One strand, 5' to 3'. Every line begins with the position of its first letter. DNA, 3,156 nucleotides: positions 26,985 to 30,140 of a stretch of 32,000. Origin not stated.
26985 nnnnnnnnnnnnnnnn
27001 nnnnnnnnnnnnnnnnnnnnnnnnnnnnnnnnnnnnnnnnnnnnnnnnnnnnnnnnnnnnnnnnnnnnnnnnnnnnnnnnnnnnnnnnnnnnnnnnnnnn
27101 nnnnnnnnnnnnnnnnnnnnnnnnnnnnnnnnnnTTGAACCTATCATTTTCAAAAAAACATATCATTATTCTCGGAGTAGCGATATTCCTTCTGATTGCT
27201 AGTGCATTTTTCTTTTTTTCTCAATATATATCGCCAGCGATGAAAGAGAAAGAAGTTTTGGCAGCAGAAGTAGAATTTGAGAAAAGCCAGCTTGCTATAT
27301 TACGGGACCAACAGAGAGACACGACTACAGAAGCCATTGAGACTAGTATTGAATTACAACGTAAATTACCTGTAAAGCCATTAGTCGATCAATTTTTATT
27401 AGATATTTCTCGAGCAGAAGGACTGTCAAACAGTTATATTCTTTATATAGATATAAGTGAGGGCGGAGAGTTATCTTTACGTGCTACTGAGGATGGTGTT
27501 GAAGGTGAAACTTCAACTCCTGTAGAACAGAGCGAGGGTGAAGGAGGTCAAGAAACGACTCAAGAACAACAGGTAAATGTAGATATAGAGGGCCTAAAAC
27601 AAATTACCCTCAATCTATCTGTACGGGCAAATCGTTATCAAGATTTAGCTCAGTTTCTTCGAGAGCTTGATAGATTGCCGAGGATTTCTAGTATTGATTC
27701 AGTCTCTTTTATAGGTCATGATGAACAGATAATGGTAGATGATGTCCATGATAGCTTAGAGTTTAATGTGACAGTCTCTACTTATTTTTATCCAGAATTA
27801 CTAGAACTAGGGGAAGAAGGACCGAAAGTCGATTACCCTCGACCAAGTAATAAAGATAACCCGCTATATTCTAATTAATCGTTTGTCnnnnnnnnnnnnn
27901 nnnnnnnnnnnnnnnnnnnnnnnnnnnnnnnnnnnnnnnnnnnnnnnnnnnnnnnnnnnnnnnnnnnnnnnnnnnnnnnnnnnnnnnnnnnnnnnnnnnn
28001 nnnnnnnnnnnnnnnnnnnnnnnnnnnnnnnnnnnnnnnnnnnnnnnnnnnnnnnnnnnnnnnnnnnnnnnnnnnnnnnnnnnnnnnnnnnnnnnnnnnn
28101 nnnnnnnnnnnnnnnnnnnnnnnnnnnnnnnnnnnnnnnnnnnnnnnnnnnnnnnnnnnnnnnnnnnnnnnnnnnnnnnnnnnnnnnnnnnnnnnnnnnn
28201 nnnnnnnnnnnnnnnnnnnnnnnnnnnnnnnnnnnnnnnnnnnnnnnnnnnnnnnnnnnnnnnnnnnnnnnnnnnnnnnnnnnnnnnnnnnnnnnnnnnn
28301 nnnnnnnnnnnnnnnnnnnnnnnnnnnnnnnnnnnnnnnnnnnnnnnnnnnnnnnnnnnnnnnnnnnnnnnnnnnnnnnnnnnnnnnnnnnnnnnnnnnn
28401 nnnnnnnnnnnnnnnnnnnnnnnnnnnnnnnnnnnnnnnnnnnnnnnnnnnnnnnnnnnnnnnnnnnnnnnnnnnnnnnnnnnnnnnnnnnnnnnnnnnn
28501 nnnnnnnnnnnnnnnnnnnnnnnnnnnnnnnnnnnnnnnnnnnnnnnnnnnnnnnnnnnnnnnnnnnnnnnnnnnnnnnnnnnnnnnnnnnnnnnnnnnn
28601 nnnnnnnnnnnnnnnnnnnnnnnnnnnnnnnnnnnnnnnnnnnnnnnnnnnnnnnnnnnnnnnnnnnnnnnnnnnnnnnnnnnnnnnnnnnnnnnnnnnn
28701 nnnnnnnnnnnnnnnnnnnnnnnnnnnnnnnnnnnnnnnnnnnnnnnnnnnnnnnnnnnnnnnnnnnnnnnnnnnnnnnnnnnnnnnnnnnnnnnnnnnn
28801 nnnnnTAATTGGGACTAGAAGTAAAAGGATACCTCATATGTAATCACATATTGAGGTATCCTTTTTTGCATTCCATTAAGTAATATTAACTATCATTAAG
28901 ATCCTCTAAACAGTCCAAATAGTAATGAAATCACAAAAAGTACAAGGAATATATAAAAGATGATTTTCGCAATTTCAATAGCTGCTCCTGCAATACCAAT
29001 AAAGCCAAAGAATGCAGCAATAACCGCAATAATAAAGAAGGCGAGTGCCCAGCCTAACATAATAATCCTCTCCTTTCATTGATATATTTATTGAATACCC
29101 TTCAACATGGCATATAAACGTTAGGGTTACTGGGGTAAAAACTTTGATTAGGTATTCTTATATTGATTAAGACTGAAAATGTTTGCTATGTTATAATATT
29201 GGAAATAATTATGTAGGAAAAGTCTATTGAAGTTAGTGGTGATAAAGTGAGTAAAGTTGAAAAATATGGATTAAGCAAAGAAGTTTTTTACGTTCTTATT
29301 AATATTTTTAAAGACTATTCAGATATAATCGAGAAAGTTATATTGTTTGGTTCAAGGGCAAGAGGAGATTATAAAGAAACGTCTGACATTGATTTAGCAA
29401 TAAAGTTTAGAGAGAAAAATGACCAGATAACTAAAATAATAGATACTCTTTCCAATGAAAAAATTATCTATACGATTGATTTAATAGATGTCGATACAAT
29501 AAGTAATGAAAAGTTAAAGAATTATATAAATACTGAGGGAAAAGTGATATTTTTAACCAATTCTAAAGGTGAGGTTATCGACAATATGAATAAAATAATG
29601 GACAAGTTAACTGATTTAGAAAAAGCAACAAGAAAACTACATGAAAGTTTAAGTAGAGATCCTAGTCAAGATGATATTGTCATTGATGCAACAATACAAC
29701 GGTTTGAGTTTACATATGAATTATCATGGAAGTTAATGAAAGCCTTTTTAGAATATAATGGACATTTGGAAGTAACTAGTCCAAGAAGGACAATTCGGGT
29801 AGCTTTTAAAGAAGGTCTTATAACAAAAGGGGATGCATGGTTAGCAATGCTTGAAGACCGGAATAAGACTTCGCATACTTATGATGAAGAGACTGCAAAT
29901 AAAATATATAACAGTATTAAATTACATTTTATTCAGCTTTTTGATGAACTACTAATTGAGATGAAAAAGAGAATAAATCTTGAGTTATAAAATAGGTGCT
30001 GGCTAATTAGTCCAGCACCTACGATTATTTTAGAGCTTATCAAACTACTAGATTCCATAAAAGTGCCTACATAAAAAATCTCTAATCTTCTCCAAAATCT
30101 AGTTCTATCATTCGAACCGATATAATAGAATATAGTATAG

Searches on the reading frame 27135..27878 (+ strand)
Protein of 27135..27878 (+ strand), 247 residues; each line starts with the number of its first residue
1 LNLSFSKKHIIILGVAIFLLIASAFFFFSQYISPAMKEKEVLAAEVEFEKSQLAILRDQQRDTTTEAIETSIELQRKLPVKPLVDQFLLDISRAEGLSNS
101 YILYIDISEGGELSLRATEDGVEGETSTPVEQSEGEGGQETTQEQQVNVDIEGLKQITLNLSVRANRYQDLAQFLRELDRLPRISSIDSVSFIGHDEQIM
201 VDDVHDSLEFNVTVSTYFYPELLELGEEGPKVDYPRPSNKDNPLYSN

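Call 7: search_protein_families(library=pfam, proteins=[window:27135-27878:+])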
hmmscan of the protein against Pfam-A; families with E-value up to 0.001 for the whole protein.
window:27135-27878:+ (247 aa): 1 family
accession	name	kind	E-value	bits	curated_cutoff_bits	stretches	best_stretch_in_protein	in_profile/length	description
PF04350.18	PilO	-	1.2e-07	32.4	22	1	152-219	82-143/145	Pilus assembly protein, PilO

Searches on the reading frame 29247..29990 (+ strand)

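Call 57: search_protein_families(library=pfam, proteins=[window:29247-29990:+], max_evalue=0.01)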
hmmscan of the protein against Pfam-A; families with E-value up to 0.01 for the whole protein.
window:29247-29990:+ (247 aa): 6 families
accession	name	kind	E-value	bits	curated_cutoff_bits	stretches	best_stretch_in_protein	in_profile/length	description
PF08780.16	NTase_sub_bind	-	5.9e-41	139.8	31.8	1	120-240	2-125/126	Nucleotidyltransferase substrate binding protein like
PF18765.7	Polbeta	-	2.7e-16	60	26.9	1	17-105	3-91/93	Polymerase beta, Nucleotidyltransferase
PF01909.29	NTP_transf_2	-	9.7e-11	42.4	21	1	17-91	4-78/93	Nucleotidyltransferase domain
PF22600.2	MTPAP-like_central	-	2.9e-05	24.6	27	1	6-81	22-71/139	Poly(A) RNA polymerase, mitochondrial-like, central palm domain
PF01934.22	HepT-like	-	0.00021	21.4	23.5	1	126-233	3-115/120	Ribonuclease HepT-like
PF13949.11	ALIX_LYPXL_bnd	-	0.0059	16.4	30.8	1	55-144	99-172/295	ALIX V-shaped domain binding to HIV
